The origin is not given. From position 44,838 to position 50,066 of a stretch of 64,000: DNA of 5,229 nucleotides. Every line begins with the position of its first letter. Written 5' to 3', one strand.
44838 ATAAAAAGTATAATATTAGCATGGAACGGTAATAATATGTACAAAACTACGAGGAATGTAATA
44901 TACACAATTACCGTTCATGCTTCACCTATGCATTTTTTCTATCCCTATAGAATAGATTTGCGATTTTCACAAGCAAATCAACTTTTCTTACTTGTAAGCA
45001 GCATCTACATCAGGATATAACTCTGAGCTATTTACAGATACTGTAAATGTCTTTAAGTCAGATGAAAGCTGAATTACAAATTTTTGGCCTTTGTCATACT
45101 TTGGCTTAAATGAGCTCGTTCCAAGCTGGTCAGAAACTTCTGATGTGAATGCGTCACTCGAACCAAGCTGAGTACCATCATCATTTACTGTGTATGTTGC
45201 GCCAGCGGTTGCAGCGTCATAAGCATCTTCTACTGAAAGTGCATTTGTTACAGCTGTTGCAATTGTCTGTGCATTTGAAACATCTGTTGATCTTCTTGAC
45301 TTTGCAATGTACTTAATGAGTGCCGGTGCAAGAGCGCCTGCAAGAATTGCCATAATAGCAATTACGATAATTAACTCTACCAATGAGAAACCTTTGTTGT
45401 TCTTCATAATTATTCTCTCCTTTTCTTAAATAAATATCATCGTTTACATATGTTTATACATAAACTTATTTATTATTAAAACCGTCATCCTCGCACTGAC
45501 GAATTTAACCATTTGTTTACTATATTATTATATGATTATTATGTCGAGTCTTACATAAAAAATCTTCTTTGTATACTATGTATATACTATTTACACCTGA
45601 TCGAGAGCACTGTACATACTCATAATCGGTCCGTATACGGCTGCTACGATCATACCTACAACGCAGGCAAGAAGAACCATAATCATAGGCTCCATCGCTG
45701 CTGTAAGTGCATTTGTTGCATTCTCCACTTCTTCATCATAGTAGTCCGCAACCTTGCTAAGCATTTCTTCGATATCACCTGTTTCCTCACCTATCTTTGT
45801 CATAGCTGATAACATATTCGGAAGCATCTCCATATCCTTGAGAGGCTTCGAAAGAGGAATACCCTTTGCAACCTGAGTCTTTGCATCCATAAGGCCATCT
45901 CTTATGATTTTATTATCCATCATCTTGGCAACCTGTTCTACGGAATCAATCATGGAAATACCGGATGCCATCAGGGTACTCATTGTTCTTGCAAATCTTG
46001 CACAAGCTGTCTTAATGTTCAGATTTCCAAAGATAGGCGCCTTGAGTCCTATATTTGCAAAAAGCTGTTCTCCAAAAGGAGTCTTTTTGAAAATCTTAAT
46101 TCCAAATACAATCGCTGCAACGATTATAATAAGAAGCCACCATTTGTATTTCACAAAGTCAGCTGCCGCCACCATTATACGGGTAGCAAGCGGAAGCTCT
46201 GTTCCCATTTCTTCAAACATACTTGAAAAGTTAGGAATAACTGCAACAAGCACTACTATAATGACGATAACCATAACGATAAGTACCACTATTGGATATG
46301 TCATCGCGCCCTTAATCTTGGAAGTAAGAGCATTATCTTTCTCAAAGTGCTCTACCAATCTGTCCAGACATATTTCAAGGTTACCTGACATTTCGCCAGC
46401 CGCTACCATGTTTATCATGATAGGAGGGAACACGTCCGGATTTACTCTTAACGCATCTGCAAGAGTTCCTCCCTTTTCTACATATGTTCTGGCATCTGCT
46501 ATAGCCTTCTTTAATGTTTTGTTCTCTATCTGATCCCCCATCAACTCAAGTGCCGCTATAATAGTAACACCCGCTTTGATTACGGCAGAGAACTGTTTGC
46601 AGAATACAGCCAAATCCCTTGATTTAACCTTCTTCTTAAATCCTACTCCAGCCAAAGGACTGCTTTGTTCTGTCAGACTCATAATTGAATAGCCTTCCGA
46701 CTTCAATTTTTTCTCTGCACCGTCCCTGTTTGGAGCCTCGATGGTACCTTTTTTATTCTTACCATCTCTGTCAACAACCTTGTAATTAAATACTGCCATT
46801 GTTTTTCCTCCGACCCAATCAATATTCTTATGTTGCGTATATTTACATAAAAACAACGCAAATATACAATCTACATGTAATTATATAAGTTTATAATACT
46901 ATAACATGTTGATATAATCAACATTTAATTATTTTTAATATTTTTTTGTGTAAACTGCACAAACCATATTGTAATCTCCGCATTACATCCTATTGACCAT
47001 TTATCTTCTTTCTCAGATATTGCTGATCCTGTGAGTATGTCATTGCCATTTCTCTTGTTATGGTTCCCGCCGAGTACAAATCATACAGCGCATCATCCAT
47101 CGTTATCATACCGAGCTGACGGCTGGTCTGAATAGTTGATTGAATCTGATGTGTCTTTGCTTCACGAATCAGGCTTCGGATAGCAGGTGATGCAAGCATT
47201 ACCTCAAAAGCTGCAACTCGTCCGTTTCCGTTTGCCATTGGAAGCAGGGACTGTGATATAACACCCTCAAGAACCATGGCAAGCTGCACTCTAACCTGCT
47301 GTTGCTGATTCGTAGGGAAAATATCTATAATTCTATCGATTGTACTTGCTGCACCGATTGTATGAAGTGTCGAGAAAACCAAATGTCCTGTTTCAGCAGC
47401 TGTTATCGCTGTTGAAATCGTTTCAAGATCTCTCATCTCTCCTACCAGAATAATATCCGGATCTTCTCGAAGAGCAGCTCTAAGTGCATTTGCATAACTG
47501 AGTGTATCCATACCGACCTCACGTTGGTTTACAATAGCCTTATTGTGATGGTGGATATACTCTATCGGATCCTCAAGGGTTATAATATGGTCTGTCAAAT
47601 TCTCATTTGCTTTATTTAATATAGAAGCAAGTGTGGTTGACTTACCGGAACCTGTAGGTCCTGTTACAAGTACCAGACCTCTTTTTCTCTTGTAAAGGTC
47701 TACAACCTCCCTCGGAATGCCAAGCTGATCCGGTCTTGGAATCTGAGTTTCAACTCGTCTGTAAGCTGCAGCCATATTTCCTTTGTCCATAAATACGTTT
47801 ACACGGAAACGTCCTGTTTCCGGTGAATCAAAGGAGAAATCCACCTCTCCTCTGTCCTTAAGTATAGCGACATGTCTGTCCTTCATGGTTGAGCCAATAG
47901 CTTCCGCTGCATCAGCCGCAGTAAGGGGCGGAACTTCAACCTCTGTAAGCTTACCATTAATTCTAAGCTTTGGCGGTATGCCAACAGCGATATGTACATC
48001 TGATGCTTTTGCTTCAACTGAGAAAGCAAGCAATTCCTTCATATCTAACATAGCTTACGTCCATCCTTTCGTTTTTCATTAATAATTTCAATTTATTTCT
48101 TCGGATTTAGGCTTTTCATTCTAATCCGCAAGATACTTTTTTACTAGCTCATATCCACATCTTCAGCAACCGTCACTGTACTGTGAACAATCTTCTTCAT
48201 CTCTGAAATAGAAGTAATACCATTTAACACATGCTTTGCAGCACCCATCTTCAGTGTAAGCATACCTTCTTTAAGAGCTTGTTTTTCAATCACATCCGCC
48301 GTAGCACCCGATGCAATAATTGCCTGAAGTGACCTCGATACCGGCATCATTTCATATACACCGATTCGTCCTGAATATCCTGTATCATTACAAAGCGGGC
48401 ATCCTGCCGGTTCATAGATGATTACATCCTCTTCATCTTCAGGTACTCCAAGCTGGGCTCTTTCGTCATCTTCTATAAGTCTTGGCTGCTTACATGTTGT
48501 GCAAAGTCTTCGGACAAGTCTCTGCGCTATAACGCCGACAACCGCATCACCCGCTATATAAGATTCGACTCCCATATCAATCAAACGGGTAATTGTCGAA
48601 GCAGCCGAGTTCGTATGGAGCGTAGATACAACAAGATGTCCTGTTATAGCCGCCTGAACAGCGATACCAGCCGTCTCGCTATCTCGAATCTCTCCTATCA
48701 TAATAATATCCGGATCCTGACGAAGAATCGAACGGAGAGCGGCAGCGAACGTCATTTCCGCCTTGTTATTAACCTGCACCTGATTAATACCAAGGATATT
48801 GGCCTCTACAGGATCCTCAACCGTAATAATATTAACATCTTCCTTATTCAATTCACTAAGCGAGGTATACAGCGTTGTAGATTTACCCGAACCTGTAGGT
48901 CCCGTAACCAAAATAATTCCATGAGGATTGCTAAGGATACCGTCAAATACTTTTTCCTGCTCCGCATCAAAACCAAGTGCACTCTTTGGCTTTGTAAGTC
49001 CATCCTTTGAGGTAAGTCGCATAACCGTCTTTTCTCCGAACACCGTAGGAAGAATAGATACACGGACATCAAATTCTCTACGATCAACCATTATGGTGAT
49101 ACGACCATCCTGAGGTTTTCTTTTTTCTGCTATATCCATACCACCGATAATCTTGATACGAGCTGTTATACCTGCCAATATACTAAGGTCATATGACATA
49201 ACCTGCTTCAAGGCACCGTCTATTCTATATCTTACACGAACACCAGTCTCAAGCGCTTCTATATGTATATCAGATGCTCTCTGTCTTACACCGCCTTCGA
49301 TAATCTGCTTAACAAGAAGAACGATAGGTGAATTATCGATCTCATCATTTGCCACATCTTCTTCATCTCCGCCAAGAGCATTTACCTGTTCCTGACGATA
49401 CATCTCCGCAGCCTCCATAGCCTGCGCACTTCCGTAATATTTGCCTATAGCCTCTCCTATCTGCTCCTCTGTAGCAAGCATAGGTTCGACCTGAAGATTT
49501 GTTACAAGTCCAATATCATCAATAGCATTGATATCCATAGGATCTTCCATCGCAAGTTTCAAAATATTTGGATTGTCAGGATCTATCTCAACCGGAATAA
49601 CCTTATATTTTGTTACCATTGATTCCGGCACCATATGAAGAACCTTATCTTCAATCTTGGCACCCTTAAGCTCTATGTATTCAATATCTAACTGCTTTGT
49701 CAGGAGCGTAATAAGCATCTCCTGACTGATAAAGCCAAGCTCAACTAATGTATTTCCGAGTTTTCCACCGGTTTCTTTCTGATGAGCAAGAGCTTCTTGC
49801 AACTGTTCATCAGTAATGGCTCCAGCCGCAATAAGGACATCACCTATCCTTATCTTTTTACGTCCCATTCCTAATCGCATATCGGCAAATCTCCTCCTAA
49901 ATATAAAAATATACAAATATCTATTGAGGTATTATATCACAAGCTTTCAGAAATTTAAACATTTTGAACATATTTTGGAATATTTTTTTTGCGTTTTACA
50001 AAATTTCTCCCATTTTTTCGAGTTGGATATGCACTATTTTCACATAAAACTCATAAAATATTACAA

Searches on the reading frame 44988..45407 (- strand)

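Call 52: search_protein_families(library=ncbifam, proteins=[window:44988-45407:-], max_evalue=0.00001)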
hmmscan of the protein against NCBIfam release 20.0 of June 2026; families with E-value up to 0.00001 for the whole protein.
window:44988-45407:- (139 aa): 5 families
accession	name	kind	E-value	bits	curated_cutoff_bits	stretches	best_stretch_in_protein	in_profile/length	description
NF041775.1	typeIV_PilA_Myxo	equivalog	2.5e-10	40.7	400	1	3-66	9-72/214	type IV pilin protein PilA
NF007862.0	PRK10574.1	equivalog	1.5e-07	31.7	138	1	1-44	1-43/145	prepilin peptidase-dependent pilin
TIGR02532.1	IV_pilin_GFxxxE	domain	1.6e-07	30.9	16.3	1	5-26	2-23/24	prepilin-type N-terminal cleavage/methylation domain-containing protein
NF041013.1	T4P_ComGE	equivalog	2.1e-06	27.7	49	1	2-54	1-53/83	competence type IV pilus minor pilin ComGE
TIGR01710.1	typeII_sec_gspG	equivalog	7.8e-06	26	88.85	1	5-54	1-50/134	type II secretion system major pseudopilin GspG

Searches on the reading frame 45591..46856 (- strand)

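Call 73: search_protein_families(library=pfam, proteins=[window:45591-46856:-], max_evalue=0.00001)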
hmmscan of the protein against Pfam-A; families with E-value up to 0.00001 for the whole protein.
window:45591-46856:- (421 aa): 1 family
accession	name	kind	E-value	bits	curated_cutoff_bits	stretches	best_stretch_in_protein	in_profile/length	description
PF00482.28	T2SSF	-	5.7e-59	198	25.2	2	85-208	1-125/125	Type II secretion system (T2SS), protein F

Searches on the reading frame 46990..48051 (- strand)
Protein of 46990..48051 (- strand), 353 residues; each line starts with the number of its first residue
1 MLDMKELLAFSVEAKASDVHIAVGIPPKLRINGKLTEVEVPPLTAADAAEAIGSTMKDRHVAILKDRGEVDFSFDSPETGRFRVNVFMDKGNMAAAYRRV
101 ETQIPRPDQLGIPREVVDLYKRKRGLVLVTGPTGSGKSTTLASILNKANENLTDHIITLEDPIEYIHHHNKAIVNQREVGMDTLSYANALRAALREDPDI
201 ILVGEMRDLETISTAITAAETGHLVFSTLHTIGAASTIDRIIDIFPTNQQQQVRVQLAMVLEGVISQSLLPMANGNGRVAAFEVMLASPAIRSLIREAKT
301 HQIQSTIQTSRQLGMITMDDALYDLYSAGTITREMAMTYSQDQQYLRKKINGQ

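Call 73: search_protein_families(library=pfam, proteins=[window:46990-48051:-], max_evalue=0.00001)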
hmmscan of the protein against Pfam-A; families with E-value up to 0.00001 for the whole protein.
window:46990-48051:- (353 aa): 1 family
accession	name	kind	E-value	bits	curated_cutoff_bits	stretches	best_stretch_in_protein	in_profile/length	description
PF00437.27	T2SSE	-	5.4e-46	157.4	24.9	1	116-347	134-351/370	Type II/IV secretion system protein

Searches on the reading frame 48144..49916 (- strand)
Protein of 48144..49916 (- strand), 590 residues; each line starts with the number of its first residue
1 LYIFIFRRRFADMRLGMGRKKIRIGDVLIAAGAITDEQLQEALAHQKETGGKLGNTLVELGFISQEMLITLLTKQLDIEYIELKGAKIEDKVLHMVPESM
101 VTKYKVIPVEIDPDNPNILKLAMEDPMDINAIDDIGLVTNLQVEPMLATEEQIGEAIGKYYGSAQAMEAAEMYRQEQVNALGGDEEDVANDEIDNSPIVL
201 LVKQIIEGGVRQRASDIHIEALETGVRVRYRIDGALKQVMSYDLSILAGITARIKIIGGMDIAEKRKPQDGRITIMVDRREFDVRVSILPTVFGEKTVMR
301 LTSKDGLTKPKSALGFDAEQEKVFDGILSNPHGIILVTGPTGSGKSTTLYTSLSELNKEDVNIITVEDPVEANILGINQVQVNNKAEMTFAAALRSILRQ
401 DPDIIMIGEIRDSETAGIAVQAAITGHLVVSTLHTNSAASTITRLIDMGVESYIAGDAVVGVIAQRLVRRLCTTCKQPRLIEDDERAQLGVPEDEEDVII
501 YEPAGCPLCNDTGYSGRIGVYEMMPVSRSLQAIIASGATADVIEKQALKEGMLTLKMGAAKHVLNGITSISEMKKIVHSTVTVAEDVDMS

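Call 73: search_protein_families(library=pfam, proteins=[window:48144-49916:-], max_evalue=0.00001)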
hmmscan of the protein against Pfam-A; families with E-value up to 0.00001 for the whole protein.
window:48144-49916:- (590 aa): 2 families
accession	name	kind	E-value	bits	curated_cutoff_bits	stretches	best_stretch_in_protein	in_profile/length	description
PF00437.27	T2SSE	-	1.9e-130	435.3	24.9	1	193-573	3-368/370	Type II/IV secretion system protein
PF05157.20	MshEN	-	5.2e-17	62.1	23.1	1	76-165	1-88/90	MshEN domain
